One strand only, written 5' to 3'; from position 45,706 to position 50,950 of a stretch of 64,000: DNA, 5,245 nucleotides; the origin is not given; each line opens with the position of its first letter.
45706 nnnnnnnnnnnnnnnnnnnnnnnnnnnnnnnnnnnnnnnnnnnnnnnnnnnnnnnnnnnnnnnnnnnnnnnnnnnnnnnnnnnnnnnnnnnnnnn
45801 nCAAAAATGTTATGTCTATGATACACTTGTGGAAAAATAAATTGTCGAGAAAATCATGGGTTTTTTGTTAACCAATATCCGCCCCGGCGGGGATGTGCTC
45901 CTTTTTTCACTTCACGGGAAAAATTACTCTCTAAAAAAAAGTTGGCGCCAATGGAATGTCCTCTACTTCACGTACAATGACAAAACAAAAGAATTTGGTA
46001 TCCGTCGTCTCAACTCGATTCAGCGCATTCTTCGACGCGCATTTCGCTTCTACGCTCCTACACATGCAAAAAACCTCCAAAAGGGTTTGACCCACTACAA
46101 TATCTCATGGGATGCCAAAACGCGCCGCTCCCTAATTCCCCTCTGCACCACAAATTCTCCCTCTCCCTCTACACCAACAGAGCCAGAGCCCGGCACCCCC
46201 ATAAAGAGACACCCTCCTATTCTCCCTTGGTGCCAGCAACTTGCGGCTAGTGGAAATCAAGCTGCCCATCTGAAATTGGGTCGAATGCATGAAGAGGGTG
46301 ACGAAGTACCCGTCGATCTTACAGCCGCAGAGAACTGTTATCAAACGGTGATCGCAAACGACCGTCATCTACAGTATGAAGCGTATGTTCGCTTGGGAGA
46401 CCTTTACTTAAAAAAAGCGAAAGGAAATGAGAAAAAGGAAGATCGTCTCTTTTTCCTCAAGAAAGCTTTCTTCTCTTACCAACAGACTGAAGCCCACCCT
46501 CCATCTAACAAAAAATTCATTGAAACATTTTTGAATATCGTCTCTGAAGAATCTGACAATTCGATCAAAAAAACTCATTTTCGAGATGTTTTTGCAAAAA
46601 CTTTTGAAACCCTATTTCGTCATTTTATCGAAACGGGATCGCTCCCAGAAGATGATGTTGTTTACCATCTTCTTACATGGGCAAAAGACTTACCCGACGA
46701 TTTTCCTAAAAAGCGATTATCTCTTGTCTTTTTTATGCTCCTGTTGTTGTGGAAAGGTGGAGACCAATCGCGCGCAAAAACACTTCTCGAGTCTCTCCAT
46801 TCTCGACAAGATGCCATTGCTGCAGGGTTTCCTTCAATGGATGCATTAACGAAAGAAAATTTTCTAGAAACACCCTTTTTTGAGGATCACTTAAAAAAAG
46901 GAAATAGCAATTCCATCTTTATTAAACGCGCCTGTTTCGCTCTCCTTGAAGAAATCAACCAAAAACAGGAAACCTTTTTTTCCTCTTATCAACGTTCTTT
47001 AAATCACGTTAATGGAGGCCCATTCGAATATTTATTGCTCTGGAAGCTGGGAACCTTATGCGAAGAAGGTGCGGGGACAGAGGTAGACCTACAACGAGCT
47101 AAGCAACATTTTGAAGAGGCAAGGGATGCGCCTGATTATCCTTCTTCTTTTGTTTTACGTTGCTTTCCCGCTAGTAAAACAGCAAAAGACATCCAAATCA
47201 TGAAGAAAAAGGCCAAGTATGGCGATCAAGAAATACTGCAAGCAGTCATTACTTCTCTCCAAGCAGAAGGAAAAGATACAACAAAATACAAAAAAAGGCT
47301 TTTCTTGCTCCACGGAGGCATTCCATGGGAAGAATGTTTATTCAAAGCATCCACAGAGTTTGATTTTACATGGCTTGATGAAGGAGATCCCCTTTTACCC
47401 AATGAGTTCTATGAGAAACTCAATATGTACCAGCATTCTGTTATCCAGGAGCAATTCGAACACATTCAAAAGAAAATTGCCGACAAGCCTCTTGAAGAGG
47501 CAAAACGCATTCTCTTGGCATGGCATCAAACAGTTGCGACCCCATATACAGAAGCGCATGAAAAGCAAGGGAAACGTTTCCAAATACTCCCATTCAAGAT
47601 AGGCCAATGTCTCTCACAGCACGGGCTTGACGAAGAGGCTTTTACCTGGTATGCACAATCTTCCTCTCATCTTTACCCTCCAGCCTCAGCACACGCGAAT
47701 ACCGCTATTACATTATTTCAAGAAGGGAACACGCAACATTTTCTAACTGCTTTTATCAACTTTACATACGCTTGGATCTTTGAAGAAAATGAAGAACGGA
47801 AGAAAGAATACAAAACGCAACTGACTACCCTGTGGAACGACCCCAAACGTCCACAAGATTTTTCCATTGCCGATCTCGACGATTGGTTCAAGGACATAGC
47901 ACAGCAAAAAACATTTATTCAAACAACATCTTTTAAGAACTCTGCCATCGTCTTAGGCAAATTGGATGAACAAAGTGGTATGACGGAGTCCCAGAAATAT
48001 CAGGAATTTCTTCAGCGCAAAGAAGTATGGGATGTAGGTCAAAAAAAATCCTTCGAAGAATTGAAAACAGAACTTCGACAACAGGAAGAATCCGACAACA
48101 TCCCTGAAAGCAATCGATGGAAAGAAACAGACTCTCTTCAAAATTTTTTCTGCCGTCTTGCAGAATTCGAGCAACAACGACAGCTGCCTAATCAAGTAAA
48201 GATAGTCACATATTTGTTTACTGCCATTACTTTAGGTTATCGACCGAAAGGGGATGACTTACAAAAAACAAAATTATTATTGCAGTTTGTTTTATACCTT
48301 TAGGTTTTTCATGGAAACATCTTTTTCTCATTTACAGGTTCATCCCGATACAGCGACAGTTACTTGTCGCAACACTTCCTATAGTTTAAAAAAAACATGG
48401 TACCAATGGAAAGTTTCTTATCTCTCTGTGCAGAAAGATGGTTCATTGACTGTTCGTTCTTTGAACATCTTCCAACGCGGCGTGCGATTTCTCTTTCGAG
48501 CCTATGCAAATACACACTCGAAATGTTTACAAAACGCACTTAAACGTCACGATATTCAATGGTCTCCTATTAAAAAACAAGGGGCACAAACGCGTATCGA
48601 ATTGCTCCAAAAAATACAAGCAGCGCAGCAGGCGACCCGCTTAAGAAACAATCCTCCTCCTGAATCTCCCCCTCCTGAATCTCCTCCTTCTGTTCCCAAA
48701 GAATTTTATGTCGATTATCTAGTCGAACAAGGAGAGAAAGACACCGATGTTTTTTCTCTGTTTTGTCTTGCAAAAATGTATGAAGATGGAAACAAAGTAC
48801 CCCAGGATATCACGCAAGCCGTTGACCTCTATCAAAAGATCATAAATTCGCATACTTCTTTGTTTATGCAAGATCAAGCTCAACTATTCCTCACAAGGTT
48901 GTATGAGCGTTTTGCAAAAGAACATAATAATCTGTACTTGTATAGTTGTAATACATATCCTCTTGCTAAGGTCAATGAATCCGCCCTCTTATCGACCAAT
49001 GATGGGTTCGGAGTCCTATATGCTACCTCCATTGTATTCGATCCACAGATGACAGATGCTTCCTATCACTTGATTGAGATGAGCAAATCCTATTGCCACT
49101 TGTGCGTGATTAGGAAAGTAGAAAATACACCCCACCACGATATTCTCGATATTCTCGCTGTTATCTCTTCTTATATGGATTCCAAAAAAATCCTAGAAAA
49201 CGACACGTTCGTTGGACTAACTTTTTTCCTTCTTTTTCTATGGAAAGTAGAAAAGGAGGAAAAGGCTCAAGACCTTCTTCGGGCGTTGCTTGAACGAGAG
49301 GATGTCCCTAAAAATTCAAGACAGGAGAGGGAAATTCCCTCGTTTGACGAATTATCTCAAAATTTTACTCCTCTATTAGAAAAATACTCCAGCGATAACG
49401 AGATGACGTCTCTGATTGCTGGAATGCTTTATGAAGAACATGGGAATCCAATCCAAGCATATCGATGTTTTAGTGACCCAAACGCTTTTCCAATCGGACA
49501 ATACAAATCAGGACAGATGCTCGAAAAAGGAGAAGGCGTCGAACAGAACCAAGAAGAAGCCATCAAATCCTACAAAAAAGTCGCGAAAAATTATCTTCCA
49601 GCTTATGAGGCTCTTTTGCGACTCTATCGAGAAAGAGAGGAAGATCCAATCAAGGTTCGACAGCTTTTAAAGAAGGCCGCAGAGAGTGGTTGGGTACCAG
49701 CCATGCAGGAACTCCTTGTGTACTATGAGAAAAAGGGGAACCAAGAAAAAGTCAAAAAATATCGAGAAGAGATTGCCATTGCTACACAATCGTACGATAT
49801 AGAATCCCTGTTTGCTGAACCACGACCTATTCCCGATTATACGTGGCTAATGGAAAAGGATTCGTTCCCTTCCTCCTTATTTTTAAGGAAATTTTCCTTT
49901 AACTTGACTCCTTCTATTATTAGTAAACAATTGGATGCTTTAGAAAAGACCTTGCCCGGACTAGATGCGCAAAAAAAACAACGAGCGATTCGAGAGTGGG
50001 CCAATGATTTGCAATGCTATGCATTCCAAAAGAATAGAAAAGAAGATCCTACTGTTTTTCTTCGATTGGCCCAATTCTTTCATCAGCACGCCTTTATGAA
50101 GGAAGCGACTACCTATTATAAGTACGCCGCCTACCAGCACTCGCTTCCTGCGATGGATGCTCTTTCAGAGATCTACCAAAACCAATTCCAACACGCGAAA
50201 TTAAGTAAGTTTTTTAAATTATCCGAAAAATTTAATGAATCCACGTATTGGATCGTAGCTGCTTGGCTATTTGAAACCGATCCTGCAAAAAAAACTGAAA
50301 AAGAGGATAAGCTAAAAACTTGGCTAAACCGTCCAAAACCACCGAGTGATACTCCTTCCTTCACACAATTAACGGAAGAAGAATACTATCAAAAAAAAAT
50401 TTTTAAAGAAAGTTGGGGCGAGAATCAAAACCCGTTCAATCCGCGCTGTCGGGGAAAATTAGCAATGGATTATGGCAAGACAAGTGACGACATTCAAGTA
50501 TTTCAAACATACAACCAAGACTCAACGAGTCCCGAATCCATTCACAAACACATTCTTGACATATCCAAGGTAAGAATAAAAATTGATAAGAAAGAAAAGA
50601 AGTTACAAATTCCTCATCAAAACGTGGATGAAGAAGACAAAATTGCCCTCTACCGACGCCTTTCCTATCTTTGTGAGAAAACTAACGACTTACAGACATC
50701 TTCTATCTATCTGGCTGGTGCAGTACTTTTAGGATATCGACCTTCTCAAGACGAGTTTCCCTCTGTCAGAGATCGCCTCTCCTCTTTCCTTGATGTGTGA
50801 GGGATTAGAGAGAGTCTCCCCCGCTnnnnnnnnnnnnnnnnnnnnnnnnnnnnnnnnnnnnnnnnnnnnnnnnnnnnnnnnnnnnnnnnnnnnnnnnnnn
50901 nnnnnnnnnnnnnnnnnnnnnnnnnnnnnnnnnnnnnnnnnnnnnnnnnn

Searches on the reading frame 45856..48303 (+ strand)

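Call 42: search_protein_families(library=pfam, proteins=[window:45856-48303:+], max_evalue=0.00001)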
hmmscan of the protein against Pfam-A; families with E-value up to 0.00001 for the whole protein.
window:45856-48303:+ (815 aa): 1 family
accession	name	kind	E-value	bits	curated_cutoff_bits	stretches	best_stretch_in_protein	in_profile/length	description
PF08238.18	Sel1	-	4.4e-07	30.7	30.7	0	396-424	5-33/36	Sel1 repeat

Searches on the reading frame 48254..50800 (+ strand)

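Call 42: search_protein_families(library=pfam, proteins=[window:48254-50800:+], max_evalue=0.00001)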
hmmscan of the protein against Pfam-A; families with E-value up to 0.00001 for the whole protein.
window:48254-50800:+ (848 aa): 1 family
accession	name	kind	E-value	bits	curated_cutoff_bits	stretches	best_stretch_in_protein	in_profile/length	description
PF08238.18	Sel1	-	2.6e-09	37.7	30.7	0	414-440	2-28/36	Sel1 repeat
